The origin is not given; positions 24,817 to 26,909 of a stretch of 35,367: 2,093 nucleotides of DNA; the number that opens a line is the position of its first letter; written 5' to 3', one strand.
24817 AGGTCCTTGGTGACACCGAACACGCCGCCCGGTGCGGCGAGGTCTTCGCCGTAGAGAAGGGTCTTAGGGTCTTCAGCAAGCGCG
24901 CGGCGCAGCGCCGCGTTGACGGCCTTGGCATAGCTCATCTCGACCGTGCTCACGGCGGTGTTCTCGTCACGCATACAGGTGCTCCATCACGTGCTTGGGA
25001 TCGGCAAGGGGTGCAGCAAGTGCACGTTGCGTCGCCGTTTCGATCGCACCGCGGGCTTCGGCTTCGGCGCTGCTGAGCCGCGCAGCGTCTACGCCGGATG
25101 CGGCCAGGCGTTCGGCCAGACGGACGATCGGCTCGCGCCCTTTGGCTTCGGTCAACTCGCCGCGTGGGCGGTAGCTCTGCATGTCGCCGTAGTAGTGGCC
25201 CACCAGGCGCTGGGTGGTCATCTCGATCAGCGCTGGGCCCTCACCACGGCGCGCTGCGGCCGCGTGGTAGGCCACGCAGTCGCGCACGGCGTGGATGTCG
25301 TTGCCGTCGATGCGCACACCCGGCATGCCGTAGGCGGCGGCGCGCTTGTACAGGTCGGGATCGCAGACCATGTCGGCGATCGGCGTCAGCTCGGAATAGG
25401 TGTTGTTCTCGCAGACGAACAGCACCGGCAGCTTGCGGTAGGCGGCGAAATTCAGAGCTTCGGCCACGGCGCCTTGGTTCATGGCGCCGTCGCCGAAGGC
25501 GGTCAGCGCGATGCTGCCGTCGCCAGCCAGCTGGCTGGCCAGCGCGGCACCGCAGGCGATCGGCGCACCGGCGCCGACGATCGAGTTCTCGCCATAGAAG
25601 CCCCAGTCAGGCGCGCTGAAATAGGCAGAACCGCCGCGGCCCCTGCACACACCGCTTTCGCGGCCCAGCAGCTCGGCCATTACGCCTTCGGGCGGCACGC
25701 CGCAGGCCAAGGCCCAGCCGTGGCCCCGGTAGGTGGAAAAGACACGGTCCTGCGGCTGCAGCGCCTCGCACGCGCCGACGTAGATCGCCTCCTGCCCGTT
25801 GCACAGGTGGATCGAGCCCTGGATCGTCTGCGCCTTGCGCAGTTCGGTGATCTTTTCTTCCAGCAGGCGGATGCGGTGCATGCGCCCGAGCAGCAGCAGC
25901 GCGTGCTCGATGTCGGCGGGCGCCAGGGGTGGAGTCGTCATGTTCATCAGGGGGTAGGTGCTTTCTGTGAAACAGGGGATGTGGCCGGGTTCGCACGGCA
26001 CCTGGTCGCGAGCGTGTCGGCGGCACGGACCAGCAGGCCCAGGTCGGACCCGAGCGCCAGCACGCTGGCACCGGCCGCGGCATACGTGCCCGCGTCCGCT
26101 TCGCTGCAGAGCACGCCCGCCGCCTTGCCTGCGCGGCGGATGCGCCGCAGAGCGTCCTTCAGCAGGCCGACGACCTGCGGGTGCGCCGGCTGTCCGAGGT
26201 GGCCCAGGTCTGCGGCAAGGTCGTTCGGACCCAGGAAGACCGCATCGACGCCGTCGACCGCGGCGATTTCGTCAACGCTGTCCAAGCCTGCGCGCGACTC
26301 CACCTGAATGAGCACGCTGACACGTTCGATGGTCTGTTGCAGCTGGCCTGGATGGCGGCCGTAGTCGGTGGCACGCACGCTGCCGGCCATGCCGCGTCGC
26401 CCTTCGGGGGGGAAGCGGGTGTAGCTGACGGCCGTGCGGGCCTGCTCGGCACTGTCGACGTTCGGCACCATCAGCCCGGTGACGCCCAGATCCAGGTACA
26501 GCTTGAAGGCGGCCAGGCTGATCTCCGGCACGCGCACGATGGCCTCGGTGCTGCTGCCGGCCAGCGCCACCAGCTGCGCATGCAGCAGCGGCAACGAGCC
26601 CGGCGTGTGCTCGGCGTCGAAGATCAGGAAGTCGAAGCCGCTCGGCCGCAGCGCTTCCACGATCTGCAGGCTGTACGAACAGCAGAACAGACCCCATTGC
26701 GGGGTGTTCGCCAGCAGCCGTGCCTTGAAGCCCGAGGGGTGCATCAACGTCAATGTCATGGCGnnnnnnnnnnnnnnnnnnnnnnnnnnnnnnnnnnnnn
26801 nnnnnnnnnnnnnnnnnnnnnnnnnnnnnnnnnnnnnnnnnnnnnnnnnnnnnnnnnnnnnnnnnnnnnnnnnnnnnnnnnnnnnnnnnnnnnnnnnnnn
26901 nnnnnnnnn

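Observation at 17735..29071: Eleven-gene, translationally coupled Rieske-oxygenase operon of unassigned substrate under a divergent IclR regulator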

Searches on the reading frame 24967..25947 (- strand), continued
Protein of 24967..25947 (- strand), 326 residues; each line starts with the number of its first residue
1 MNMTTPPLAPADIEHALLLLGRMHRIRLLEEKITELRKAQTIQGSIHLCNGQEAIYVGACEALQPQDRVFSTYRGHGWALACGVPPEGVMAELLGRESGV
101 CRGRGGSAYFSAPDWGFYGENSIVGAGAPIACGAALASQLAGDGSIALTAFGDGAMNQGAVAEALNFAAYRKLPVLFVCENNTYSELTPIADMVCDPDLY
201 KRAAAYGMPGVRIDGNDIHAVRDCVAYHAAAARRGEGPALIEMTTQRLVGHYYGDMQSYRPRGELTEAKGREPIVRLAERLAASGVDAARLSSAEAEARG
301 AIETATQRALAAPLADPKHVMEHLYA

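Call 39: list_cluster_members(proteins=[P0139, P0136, P0127, P0138, P0151, P0198])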
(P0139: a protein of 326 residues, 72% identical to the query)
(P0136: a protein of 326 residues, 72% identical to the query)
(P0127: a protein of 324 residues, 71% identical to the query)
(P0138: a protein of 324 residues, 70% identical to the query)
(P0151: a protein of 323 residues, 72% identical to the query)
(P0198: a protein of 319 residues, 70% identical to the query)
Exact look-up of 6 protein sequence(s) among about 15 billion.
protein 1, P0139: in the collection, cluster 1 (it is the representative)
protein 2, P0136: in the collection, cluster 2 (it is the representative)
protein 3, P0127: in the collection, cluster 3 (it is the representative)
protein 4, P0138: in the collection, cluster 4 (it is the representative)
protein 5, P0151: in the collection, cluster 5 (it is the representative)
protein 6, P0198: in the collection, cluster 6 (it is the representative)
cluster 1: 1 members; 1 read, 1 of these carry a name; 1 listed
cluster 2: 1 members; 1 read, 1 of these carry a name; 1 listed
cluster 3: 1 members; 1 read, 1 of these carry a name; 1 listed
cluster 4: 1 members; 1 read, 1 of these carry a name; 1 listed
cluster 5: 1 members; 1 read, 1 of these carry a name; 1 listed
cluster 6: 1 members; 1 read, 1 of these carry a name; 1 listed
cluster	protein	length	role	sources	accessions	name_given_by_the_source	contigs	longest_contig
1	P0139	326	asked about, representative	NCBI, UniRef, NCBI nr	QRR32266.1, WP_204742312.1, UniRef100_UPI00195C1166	thiamine pyrophosphate-dependent dehydrogenase E1 component subunit alpha [Hydrogenophaga ... | thiamine pyrophosphate-dependent dehydrogenase E1 component subunit alpha n=1 ...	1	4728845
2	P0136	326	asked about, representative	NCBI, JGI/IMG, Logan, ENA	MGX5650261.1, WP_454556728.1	thiamine pyrophosphate-dependent dehydrogenase E1 component subunit alpha [Hydrogenophaga ... | TPP-dependent pyruvate/acetoin dehydrogenase alpha subunit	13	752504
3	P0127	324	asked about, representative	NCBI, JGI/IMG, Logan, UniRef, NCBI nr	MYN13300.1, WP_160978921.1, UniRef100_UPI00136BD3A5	thiamine pyrophosphate-dependent dehydrogenase E1 component subunit alpha [Pusillimonas ... | thiamine pyrophosphate-dependent dehydrogenase E1 component subunit alpha n=1 ... | thiamine pyrophosphate-dependent dehydrogenase E1 component subunit alpha ...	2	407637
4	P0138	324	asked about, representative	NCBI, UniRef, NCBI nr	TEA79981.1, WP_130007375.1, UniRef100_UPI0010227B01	thiamine pyrophosphate-dependent dehydrogenase E1 component subunit alpha ... | thiamine pyrophosphate-dependent dehydrogenase E1 component subunit alpha n=1 ...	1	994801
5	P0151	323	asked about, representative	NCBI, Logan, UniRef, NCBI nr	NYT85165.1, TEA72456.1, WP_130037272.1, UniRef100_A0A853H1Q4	thiamine pyrophosphate-dependent dehydrogenase E1 component subunit alpha [Pollutimonas ... | Thiamine pyrophosphate-dependent dehydrogenase E1 component subunit alpha n=1 ...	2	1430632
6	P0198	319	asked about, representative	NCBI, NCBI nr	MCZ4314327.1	thiamine pyrophosphate-dependent dehydrogenase E1 component subunit alpha [Comamonadaceae ...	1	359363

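Call 58: search_protein_families(library=ncbifam, proteins=[L089:9182-9955:+, L090:12119-12904:+, L089:6724-7014:+], max_evalue=0.00001)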
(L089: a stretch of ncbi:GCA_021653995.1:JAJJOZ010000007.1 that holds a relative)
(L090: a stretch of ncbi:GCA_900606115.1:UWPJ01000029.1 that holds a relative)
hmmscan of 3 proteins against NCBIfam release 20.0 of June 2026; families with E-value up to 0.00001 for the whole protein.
L089:9182-9955:+ (257 aa): 181 families (the best 25 are shown)
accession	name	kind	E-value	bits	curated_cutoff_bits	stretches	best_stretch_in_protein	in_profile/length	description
NF006212.0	PRK08339.1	equivalog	4.7e-52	177.2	339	1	6-257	9-263/263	short chain dehydrogenase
NF005095.0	PRK06523.1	subfamily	1.6e-36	126.2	231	1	5-254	10-259/261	oxidoreductase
NF004779.0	PRK06125.1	subfamily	5.5e-36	124.4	261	1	4-252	6-253/259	short-chain dehydrogenase/reductase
NF009466.0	PRK12826.1-2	subfamily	2.7e-35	122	222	1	5-253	3-245/248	3-oxoacyl-ACP reductase FabG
NF005559.1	PRK07231.1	subfamily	6.8e-35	120.7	215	1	6-252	5-247/249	glucose 1-dehydrogenase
NF004202.0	PRK05653.2-2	equivalog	1.3e-32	113.4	333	1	4-252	6-247/259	3-oxoacyl-ACP reductase FabG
NF006693.0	PRK09242.1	equivalog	1.2e-30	106.5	328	1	5-254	10-255/258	SDR family oxidoreductase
NF047420.2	EF_P_mod_YmfI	equivalog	1.9e-30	106.3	238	1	8-251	2-234/236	elongation factor P 5-aminopentanone reductase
NF005468.0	PRK07062.1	equivalog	2.2e-30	106.1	266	1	5-254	8-263/265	SDR family oxidoreductase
TIGR01963.1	PHB_DH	subfamily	5.4e-30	104.5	307.05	1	6-251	2-251/255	3-hydroxybutyrate dehydrogenase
NF009384.0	PRK12743.1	equivalog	1.5e-29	103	264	1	2-252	3-247/258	SDR family oxidoreductase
NF009468.0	PRK12826.1-4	equivalog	1.6e-29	103.4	318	1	5-252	7-247/256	SDR family oxidoreductase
NF004778.0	PRK06124.1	equivalog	2.2e-29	102.7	303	1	5-252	11-252/256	SDR family oxidoreductase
NF009464.0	PRK12824.1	subfamily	5e-29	101.7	269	1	5-253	2-243/245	3-oxoacyl-ACP reductase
TIGR01829.1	AcAcCoA_reduct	subfamily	2.3e-28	99.5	302.1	1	7-253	2-241/242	acetoacetyl-CoA reductase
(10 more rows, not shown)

L090:12119-12904:+ (261 aa): 183 families (the best 25 are shown)
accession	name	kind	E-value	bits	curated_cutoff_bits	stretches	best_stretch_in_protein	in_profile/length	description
NF006212.0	PRK08339.1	equivalog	5.2e-47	160.7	339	1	6-257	6-259/263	short chain dehydrogenase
NF009466.0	PRK12826.1-2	subfamily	6.4e-40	137.2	222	1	8-257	3-245/248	3-oxoacyl-ACP reductase FabG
NF004779.0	PRK06125.1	subfamily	2e-38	132.4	261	1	6-256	5-253/259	short-chain dehydrogenase/reductase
NF004778.0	PRK06124.1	equivalog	2.7e-36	125.3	303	1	5-256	8-252/256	SDR family oxidoreductase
NF005095.0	PRK06523.1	subfamily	1.8e-35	122.7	231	1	5-258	7-259/261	oxidoreductase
NF004202.0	PRK05653.2-2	equivalog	1.1e-33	116.9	333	1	5-256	4-247/259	3-oxoacyl-ACP reductase FabG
NF005559.1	PRK07231.1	subfamily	8.2e-33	113.9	215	1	8-256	4-247/249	glucose 1-dehydrogenase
NF009468.0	PRK12826.1-4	equivalog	1.9e-31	109.7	318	1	5-256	4-247/256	SDR family oxidoreductase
TIGR01963.1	PHB_DH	subfamily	3.9e-31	108.2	307.05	1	9-255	2-251/255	3-hydroxybutyrate dehydrogenase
NF012208.0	SDR_dihy_bifunc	exception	2.2e-30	105.9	325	1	11-255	1-230/233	bifunctional dihydropteridine reductase/dihydrofolate reductase TmpR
NF009384.0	PRK12743.1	equivalog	3.6e-30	105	264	1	7-257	5-248/258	SDR family oxidoreductase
NF004197.0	PRK05653.1-1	equivalog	4e-30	105.3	332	1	5-257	4-247/249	3-oxoacyl-ACP reductase FabG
NF009464.0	PRK12824.1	subfamily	9.1e-30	104.1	269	1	9-257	3-243/245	3-oxoacyl-ACP reductase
NF006213.0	PRK08340.1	equivalog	1.4e-28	99.9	301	1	11-256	3-253/259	SDR family oxidoreductase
TIGR01830.1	3oxo_ACP_reduc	equivalog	1.9e-28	99.8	297.75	1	11-255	1-237/239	3-oxoacyl-[acyl-carrier-protein] reductase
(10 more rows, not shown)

L089:6724-7014:+ (96 aa): 2 families
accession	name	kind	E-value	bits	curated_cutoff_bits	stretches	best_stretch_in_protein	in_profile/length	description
NF045768.1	RubredRD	equivalog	5e-20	71.3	90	1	46-91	4-49/54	rubredoxin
NF003954.0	PRK05452.1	equivalog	5.8e-17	61.7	711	1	15-94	398-474/479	anaerobic nitric oxide reductase flavorubredoxin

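Call 68: find_encoding_contigs(protein=P0237, flank=10000, max_places=1)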
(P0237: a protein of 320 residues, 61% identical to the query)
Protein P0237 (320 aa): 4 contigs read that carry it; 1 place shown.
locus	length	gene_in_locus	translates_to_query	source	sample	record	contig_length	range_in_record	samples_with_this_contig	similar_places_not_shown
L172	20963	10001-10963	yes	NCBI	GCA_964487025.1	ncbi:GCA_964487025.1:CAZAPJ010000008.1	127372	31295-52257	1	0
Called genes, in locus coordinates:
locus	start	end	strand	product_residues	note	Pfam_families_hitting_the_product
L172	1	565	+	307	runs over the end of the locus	PF01261:AP_endonuc_2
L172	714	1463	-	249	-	PF01925:TauE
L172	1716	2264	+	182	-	PF05433:Rick_17kDa_Anti, PF13488:Gly-zipper_Omp (weak)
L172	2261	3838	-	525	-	PF05977:MFS_3, PF07690:MFS_1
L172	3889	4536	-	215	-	PF00072:Response_reg, PF00196:GerE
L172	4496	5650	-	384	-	PF00072:Response_reg, PF13581:HATPase_c_2 (faint), PF07730:HisKA_3, PF02518:HATPase_c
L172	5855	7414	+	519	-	PF01627:Hpt, PF02895:H-kinase_dim, PF02518:HATPase_c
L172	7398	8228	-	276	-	-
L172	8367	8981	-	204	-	PF00440:TetR_N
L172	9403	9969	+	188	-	PF00190:Cupin_1 (weak), PF07883:Cupin_2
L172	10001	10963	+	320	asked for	PF00676:E1_dh, PF02775:TPP_enzyme_C (weak), PF13292:DXP_synthase_N (weak)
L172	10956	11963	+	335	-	PF02779:Transket_pyr, PF02780:Transketolase_C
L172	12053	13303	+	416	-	PF13433:Peripla_BP_5, PF13458:Peripla_BP_6, PF01094:ANF_receptor (weak)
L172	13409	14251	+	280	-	PF02653:BPD_transp_2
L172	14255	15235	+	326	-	PF02653:BPD_transp_2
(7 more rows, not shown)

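Call 69: find_encoding_contigs(protein=P0184, flank=10000, max_places=1)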
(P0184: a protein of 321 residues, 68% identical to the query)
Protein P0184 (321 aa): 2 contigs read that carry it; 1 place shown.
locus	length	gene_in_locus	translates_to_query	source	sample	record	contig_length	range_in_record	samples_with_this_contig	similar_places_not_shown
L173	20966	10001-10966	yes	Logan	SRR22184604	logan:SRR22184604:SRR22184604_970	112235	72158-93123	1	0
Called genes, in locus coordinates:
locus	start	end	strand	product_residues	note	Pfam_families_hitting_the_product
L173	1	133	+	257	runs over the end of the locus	PF08713:DNA_alkylation (weak)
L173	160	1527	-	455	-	PF00083:Sugar_tr, PF07690:MFS_1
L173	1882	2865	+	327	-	PF03401:TctC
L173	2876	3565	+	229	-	PF01144:CoA_trans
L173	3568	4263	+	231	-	PF01144:CoA_trans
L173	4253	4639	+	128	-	PF12172:zf-ChsH2, PF01796:OB_ChsH2_C (weak)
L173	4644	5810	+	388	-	PF02803:Thiolase_C (weak), PF22691:Thiolase_C_1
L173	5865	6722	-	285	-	PF09339:HTH_IclR, PF01614:IclR_C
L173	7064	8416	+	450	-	PF00355:Rieske, PF19301:LigXa_C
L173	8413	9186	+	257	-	PF03328:HpcH_HpaI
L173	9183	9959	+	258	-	PF00106:adh_short, PF13561:adh_short_C2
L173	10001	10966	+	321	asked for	PF00676:E1_dh, PF13292:DXP_synthase_N (faint)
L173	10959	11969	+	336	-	PF02779:Transket_pyr, PF02780:Transketolase_C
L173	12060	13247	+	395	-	PF00890:FAD_binding_2 (faint), PF01134:GIDA (faint), PF01262:AlaDh_PNT_C (faint), PF01266:DAO (faint), PF07992:Pyr_redox_2, PF13738:Pyr_redox_3, PF00070:Pyr_redox, PF18113:Rbx_binding, +5 more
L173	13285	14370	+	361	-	PF13515:FUSC_2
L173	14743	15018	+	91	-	-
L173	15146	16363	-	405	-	PF00109:ketoacyl-synt, PF02801:Ketoacyl-synt_C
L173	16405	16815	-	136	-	-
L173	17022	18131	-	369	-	PF00419:Fimbrial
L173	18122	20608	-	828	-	PF13954:PapC_N, PF00577:Usher, PF13953:PapC_C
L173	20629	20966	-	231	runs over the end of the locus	PF00345:PapD_N, PF02753:PapD_C (weak)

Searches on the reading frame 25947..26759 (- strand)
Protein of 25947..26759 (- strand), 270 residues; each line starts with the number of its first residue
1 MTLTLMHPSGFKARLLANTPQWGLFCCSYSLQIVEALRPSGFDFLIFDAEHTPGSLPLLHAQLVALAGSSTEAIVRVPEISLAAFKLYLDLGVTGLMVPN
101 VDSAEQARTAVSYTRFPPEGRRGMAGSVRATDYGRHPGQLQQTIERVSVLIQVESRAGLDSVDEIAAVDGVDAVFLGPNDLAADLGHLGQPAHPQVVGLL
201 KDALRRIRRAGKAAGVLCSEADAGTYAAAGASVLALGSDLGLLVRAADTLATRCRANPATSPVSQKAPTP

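Call 5: search_protein_families(library=pfam, proteins=[window:25947-26759:-])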
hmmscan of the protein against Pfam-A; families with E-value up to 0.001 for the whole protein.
window:25947-26759:- (270 aa): 1 family
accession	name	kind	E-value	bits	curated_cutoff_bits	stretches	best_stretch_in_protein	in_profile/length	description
PF03328.21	HpcH_HpaI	-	2.6e-45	154.9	25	1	21-245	1-220/221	HpcH/HpaI aldolase/citrate lyase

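Call 6: search_protein_families(library=ncbifam, proteins=[window:25947-26759:-])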
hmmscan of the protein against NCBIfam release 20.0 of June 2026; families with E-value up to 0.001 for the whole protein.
window:25947-26759:- (270 aa): 4 families
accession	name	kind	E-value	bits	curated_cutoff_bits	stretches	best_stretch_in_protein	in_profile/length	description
TIGR02311.1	HpaI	equivalog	1.2e-69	234.6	368.8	1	11-253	3-247/249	4-hydroxy-2-oxoheptanedioate aldolase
NF007849.0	PRK10558.1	equivalog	3.1e-67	226.7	393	1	6-253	5-253/256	2-dehydro-3-deoxyglucarate aldolase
TIGR03239.1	GarL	equivalog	1.6e-65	221.2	406.75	1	11-253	3-246/249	2-dehydro-3-deoxyglucarate aldolase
NF007521.0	PRK10128.1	equivalog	2.7e-54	184.5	441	1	9-249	7-249/267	2-keto-3-deoxy-L-rhamnonate aldolase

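Call 38: search_solved_structures(query=window:25947-26759:-, max_evalue=1e-10)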
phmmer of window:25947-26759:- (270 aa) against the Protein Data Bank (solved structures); distinct sequences matched with E-value up to 1e-10: 21.
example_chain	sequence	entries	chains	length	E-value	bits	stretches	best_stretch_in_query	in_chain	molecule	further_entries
1dxe_A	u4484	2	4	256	5.5e-54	186.7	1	7-251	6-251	2-DEHYDRO-3-DEOXY-GALACTARATE ALDOLASE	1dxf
2v5j_A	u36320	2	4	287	8.5e-52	179.5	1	9-257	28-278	2,4-DIHYDROXYHEPT-2-ENE-1,7-DIOIC ACID ALDOLASE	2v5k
4b5s_A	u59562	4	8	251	2.6e-51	177.9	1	9-253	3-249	4-HYDROXY-2-OXO-HEPTANE-1,7-DIOATE ALDOLASE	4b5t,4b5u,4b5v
2vws_A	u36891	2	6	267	2.9e-51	177.8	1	9-248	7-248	YFAU, 2-KETO-3-DEOXY SUGAR ALDOLASE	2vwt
4b5w_A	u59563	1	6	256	6.2e-51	176.7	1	9-257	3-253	4-HYDROXY-2-OXO-HEPTANE-1,7-DIOATE ALDOLASE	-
4b5x_A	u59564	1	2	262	9.7e-51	176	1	9-257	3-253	4-HYDROXY-2-OXO-HEPTANE-1,7-DIOATE ALDOLASE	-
7v8t_A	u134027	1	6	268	4.8e-49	170.5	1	10-261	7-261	2,4-dihydroxyhept-2-ene-1,7-dioic acid aldolase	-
7et8_A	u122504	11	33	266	1.4e-47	165.7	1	32-255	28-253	4-hydroxy-2-oxoheptanedioate aldolase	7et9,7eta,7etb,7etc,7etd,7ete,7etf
4mf4_A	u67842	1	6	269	5.9e-41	144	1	12-248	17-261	HpcH/HpaI aldolase/citrate lyase family protein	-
3qz6_A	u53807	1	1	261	1e-31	113.7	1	27-243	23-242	HpcH/HpaI aldolase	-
6r62_A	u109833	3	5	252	3e-25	92.5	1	34-255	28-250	HpcH/HpaI aldolase | hydroxyketoacid aldolase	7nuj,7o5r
7o5i_A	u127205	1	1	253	3e-25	92.5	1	34-255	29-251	HpcH/HpaI aldolase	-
7nr1_A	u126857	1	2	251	3.4e-25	92.4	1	34-255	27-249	HpcH/HpaI aldolase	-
7nnk_A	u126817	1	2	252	3.4e-25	92.3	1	34-255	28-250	HpcH/HpaI aldolase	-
8adq_A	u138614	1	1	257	3.6e-25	92.2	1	34-255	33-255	HpcH/HpaI aldolase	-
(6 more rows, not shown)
